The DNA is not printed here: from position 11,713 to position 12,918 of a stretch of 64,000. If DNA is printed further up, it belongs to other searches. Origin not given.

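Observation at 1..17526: Complete-looking nonulosonic-acid biosynthesis module with unusual extras in an archaeon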

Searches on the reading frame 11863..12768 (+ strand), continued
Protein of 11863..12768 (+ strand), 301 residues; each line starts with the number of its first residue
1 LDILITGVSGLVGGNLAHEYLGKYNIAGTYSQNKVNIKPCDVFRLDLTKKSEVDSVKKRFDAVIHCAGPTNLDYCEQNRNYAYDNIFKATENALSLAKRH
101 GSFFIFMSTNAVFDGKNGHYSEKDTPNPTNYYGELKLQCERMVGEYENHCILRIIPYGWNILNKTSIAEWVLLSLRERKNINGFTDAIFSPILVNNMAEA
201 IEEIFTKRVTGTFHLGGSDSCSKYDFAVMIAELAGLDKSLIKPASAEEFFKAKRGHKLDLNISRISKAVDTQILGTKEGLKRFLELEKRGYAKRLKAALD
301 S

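Call 46: find_encoding_contigs(protein=P0162, flank=9000, max_places=1)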
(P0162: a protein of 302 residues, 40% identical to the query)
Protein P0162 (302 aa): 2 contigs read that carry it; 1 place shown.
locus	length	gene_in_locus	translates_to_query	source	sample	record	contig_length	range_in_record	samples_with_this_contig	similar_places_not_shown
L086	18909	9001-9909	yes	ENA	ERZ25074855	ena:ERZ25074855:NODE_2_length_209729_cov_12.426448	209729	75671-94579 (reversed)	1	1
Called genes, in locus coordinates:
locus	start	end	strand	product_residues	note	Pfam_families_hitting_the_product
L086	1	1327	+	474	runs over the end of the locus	PF00939:Na_sulph_symp, PF03600:CitMHS, PF06808:DctM (weak)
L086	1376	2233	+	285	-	PF00582:Usp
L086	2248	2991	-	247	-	PF01522:Polysacc_deac_1 (weak), PF03065:Glyco_hydro_57 (faint), PF10096:DUF2334 (weak)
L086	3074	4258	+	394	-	PF00483:NTP_transferase, PF12804:NTP_transf_3, PF00132:Hexapep, PF25084:LbH_EIF2B, PF00132:Hexapep (weak), PF24894:Hexapep_GlmU (weak), PF25087:GMPPB_C, PF00132:Hexapep (weak), +1 more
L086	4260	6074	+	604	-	PF13522:GATase_6, PF13537:GATase_7, PF01380:SIS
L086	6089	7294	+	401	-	PF00483:NTP_transferase, PF12804:NTP_transf_3, PF25084:LbH_EIF2B, PF00132:Hexapep, PF14602:Hexapep_2 (weak), PF25087:GMPPB_C, PF25084:LbH_EIF2B (weak), PF00132:Hexapep (weak), +1 more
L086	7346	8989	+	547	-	PF01943:Polysacc_synt, PF13440:Polysacc_synt_3, PF01554:MatE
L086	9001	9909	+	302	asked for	PF01073:3Beta_HSD, PF01370:Epimerase, PF02719:Polysacc_synt_2, PF04321:RmlD_sub_bind, PF16363:GDP_Man_Dehyd, PF07993:NAD_binding_4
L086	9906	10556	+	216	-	PF00535:Glycos_transf_2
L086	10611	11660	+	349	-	PF03102:NeuB, PF08666:SAF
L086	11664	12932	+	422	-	PF01210:NAD_Gly3P_dh_N (weak), PF02737:3HCDH_N (weak), PF03446:NAD_binding_2, PF03721:UDPG_MGDP_dh_N, PF03807:F420_oxidored (weak), PF00984:UDPG_MGDP_dh, PF03720:UDPG_MGDP_dh_C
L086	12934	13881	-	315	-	PF01073:3Beta_HSD, PF01370:Epimerase, PF02719:Polysacc_synt_2, PF04321:RmlD_sub_bind, PF08659:KR (faint), PF13460:NAD_binding_10, PF16363:GDP_Man_Dehyd, PF07993:NAD_binding_4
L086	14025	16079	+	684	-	PF10102:DUF2341 (weak), PF13385:Laminin_G_3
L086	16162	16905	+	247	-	PF02348:CTP_transf_3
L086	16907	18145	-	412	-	PF16254:DUF4910, PF09940:DUF2172, PF04389:Peptidase_M28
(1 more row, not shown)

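Call 47: find_encoding_contigs(protein=P0174, flank=9000, max_places=1)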
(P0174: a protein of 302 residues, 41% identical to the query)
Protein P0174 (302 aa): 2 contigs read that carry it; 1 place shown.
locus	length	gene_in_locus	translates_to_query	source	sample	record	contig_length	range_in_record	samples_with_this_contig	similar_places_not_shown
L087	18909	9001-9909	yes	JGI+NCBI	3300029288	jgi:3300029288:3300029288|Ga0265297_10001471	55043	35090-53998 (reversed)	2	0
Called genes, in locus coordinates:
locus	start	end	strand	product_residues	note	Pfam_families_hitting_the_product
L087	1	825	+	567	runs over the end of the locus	PF13231:PMT_2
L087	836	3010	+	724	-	PF09586:YfhO (weak)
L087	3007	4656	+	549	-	PF03901:Glyco_transf_22 (weak), PF13231:PMT_2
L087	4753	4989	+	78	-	PF12728:HTH_17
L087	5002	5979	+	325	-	PF01073:3Beta_HSD, PF01370:Epimerase, PF02719:Polysacc_synt_2, PF04321:RmlD_sub_bind, PF05368:NmrA (weak), PF08659:KR (weak), PF16363:GDP_Man_Dehyd, PF13460:NAD_binding_10, +1 more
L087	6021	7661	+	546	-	PF00248:Aldo_ket_red, PF02348:CTP_transf_3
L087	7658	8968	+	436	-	PF00202:Aminotran_3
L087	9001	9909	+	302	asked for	PF01073:3Beta_HSD (faint), PF01370:Epimerase, PF02719:Polysacc_synt_2, PF04321:RmlD_sub_bind, PF16363:GDP_Man_Dehyd, PF07993:NAD_binding_4 (weak)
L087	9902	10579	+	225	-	PF00535:Glycos_transf_2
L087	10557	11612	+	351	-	PF03102:NeuB, PF08666:SAF (faint)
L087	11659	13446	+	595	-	PF13489:Methyltransf_23 (weak), PF08242:Methyltransf_12 (weak), PF13649:Methyltransf_25 (faint)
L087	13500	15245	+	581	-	PF02350:Epimerase_2 (faint)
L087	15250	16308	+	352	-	PF00535:Glycos_transf_2, PF10111:Glyco_tranf_2_2, PF13641:Glyco_tranf_2_3 (weak)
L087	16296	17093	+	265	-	PF03848:TehB (weak), PF13489:Methyltransf_23, PF13847:Methyltransf_31, PF08241:Methyltransf_11, PF08242:Methyltransf_12, PF13649:Methyltransf_25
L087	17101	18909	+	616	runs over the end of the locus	PF13231:PMT_2 (weak)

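Call 62: find_related_loci(query=A4, collection=metagenome_contigs, flank=9000)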
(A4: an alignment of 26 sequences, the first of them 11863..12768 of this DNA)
Query A4 (301 aa) in metagenome_contigs; peptide patterns used: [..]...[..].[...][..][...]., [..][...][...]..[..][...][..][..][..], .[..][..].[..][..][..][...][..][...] (x = any residue, [..] = any of these).
600 stretches matched a pattern (row limit reached: there are more); 511 encode a relative of the query (tblastn E <= 1e-3); the best 80 are kept; 80 distinct loci.
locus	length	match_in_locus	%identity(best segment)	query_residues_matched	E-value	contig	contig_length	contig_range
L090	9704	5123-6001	62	1-294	2e-128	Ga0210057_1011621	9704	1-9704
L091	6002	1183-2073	43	3-296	1e-76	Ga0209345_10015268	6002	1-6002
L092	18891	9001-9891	42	3-296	8e-74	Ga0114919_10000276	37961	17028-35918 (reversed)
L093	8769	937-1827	41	3-296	2e-71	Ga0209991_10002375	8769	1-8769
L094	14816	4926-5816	42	3-296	2e-71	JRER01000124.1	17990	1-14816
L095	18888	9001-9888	41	2-296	4e-69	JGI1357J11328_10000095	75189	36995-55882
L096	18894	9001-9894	41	2-296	8e-69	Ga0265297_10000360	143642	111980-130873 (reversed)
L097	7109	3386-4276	39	3-296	9e-69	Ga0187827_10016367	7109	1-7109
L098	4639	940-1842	39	3-299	9e-67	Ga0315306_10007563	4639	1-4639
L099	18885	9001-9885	41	3-294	2e-66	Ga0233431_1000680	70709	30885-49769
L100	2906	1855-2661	41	4-269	1e-62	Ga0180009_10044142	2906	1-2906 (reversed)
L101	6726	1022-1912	37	3-296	1e-61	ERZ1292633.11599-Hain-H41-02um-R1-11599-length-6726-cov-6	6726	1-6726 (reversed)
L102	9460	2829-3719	39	3-296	3e-61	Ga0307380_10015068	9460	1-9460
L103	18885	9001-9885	38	1-295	1e-60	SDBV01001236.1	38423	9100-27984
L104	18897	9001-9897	37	3-296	3e-60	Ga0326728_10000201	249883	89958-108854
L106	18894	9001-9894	36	3-296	2e-59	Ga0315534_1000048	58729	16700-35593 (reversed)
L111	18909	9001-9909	35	3-300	1e-56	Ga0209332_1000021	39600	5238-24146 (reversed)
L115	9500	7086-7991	36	3-299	1e-55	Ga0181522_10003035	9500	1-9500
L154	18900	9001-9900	32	1-296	1e-49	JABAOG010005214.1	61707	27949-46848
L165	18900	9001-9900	34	1-296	4e-49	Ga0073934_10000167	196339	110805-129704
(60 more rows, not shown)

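Call 65: search_protein_families(library=pfam, proteins=[L104:11006-12127:+, L104:12096-13136:+, L106:10961-12127:+, L106:12078-12872:+, L154:11208-12290:+, L165:10994-12178:+, L111:11000-12130:+, L115:5228-7054:+, L092:11533-12585:+, L092:7998-8996:+], max_evalue=0.001)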
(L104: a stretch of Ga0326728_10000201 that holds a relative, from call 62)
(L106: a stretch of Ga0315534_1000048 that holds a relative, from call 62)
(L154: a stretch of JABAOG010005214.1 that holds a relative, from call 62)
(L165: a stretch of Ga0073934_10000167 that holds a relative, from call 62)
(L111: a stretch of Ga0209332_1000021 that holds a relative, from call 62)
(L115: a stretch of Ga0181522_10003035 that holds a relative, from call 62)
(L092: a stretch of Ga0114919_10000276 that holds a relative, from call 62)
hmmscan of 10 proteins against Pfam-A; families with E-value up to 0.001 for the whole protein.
L104:11006-12127:+ (374 aa): 4 families
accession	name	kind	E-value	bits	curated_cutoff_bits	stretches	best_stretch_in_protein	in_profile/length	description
PF00534.26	Glycos_transf_1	-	1.7e-25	90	26.4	1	191-343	15-167/172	Glycosyl transferases group 1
PF13692.12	Glyco_trans_1_4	-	2.3e-24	86.7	27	1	192-332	3-141/142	Glycosyl transferases group 1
PF13477.12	Glyco_trans_4_2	-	5.2e-10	40.1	23.4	1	2-132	1-128/139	Glycosyl transferase 4-like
PF20706.3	GT4-conflict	-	0.00012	21.7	26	1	235-361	250-384/385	Family 4 Glycosyltransferase in conflict systems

L104:12096-13136:+ (347 aa): 3 families
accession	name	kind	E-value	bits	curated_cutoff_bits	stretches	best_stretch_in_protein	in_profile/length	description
PF22725.1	GFO_IDH_MocA_C3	-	8.7e-25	87.6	27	1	146-268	3-123/124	GFO/IDH/MocA C-terminal domain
PF01408.29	GFO_IDH_MocA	-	1.6e-20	74.4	24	1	22-135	3-119/120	Oxidoreductase family, NAD-binding Rossmann fold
PF02894.22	GFO_IDH_MocA_C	-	5.1e-20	72.6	22.9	1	149-341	2-212/218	Oxidoreductase family, C-terminal alpha/beta domain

L106:10961-12127:+ (389 aa): 7 families
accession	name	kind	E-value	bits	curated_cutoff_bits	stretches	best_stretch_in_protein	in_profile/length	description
PF00534.26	Glycos_transf_1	-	5.5e-29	101.3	26.4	1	194-351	13-171/172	Glycosyl transferases group 1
PF13692.12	Glyco_trans_1_4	-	3.8e-23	82.8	27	1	199-336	5-140/142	Glycosyl transferases group 1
PF13439.12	Glyco_transf_4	-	1.8e-17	64.3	28.5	1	26-177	10-169/170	Glycosyltransferase Family 4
PF13579.12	Glyco_trans_4_4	-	5.2e-16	59.8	29.7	1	25-173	8-158/158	Glycosyl transferase 4-like domain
PF13524.12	Glyco_trans_1_2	-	1e-13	51.9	25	1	217-368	4-144/144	Glycosyl transferase-like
PF13477.12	Glyco_trans_4_2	-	1.7e-07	31.9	23.4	1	12-148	1-137/139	Glycosyl transferase 4-like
PF20706.3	GT4-conflict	-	0.0002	20.9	26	1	190-378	192-366/385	Family 4 Glycosyltransferase in conflict systems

L106:12078-12872:+ (265 aa): 1 family
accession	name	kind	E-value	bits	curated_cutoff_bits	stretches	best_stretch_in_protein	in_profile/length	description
PF02522.19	Antibiotic_NAT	-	5.6e-33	114.9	25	1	35-245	1-226/232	Aminoglycoside 3-N-acetyltransferase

L154:11208-12290:+ (361 aa): 7 families
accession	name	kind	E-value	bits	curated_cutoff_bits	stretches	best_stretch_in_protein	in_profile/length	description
PF00534.26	Glycos_transf_1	-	1.6e-32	112.8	26.4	1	189-346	3-161/172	Glycosyl transferases group 1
PF13692.12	Glyco_trans_1_4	-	3.5e-29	102.3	27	1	208-342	9-141/142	Glycosyl transferases group 1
PF13579.12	Glyco_trans_4_4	-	1.2e-11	45.6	29.7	1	29-177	9-157/158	Glycosyl transferase 4-like domain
PF13439.12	Glyco_transf_4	-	6.6e-09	36.5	28.5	1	28-181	9-168/170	Glycosyltransferase Family 4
PF13477.12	Glyco_trans_4_2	-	3.8e-07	30.8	23.4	1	15-151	1-135/139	Glycosyl transferase 4-like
PF13524.12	Glyco_trans_1_2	-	4.2e-06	27.2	25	1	221-346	3-117/144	Glycosyl transferase-like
PF20706.3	GT4-conflict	-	1.5e-05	24.7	26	1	194-314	191-318/385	Family 4 Glycosyltransferase in conflict systems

L165:10994-12178:+ (395 aa): 7 families
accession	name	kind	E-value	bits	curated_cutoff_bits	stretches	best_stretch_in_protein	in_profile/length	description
PF00534.26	Glycos_transf_1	-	3.5e-27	95.5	26.4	1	198-359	8-170/172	Glycosyl transferases group 1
PF13692.12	Glyco_trans_1_4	-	8.6e-26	91.3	27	1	211-344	8-139/142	Glycosyl transferases group 1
PF13579.12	Glyco_trans_4_4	-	1e-12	49.1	29.7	1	28-174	11-157/158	Glycosyl transferase 4-like domain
PF13439.12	Glyco_transf_4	-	1.4e-11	45.1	28.5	1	30-179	14-169/170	Glycosyltransferase Family 4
PF13524.12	Glyco_trans_1_2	-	3.1e-09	37.4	25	1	254-365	27-134/144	Glycosyl transferase-like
PF13477.12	Glyco_trans_4_2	-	3.1e-06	27.8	23.4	1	12-147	1-134/139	Glycosyl transferase 4-like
PF20706.3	GT4-conflict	-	5.3e-06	26.1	26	1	201-320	194-320/385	Family 4 Glycosyltransferase in conflict systems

L111:11000-12130:+ (377 aa): 5 families
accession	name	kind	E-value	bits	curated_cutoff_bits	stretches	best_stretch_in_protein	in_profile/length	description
PF00534.26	Glycos_transf_1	-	1.9e-28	99.6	26.4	1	184-344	10-170/172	Glycosyl transferases group 1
PF13692.12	Glyco_trans_1_4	-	1.6e-24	87.2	27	1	199-328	12-139/142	Glycosyl transferases group 1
PF13477.12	Glyco_trans_4_2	-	3.5e-12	47.1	23.4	1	2-140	1-138/139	Glycosyl transferase 4-like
PF13439.12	Glyco_transf_4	-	1.1e-05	26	28.5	1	11-152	5-153/170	Glycosyltransferase Family 4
PF13524.12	Glyco_trans_1_2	-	0.00052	20.4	25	1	216-361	10-143/144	Glycosyl transferase-like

L115:5228-7054:+ (609 aa): 1 family
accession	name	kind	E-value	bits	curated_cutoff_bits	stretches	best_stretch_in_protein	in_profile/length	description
PF20471.4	DUF6716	-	5.3e-05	22.8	27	1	375-533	119-281/342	Putative glycosyltransferase (DUF6716)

L092:11533-12585:+ (351 aa): 5 families
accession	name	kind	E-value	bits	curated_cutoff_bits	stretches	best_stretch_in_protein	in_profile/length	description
PF22725.1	GFO_IDH_MocA_C3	-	2.3e-25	89.5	27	1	151-273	3-123/124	GFO/IDH/MocA C-terminal domain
PF01408.29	GFO_IDH_MocA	-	5.6e-23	82.3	24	1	24-141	1-120/120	Oxidoreductase family, NAD-binding Rossmann fold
PF02894.22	GFO_IDH_MocA_C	-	4.3e-19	69.6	22.9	1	153-351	1-218/218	Oxidoreductase family, C-terminal alpha/beta domain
PF03807.23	F420_oxidored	-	2.2e-06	28.6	21.6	1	25-103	1-79/94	NADP oxidoreductase coenzyme F420-dependent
PF03435.24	Sacchrp_dh_NADP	-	0.00054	20.7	25.1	0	26-110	1-95/129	Saccharopine dehydrogenase NADP binding domain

L092:7998-8996:+ (333 aa): 11 families
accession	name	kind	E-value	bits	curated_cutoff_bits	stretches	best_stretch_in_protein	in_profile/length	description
PF16363.11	GDP_Man_Dehyd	-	5.3e-61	207.3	27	1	25-322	1-332/332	GDP-mannose 4,6 dehydratase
PF01370.27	Epimerase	-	1.2e-58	198.8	20.9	1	24-260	1-240/240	NAD dependent epimerase/dehydratase family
PF01073.25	3Beta_HSD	-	2.9e-25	89.3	22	1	25-247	1-229/280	3-beta hydroxysteroid dehydrogenase/isomerase family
PF02719.21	Polysacc_synt_2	-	4.8e-19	69.1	20.2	1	24-277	1-246/293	Polysaccharide biosynthesis protein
PF04321.23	RmlD_sub_bind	-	3.4e-16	59.6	27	1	23-247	2-197/287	RmlD substrate binding domain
PF07993.18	NAD_binding_4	-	1.7e-14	54.1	20.1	1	26-203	1-216/258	Male sterility protein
PF13460.12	NAD_binding_10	-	9e-10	39.2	27.2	1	28-191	1-143/184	NAD(P)H-binding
PF00106.31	adh_short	-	2.9e-09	37.1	26.6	1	22-130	1-121/195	short chain dehydrogenase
PF05368.20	NmrA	-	3.5e-07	30.5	27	1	22-107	3-84/298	NmrA-like family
PF03435.24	Sacchrp_dh_NADP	-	0.00011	23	25.1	1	29-101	5-79/129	Saccharopine dehydrogenase NADP binding domain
PF13561.12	adh_short_C2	-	0.00053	20.1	27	1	33-133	8-118/236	Enoyl-(Acyl carrier protein) reductase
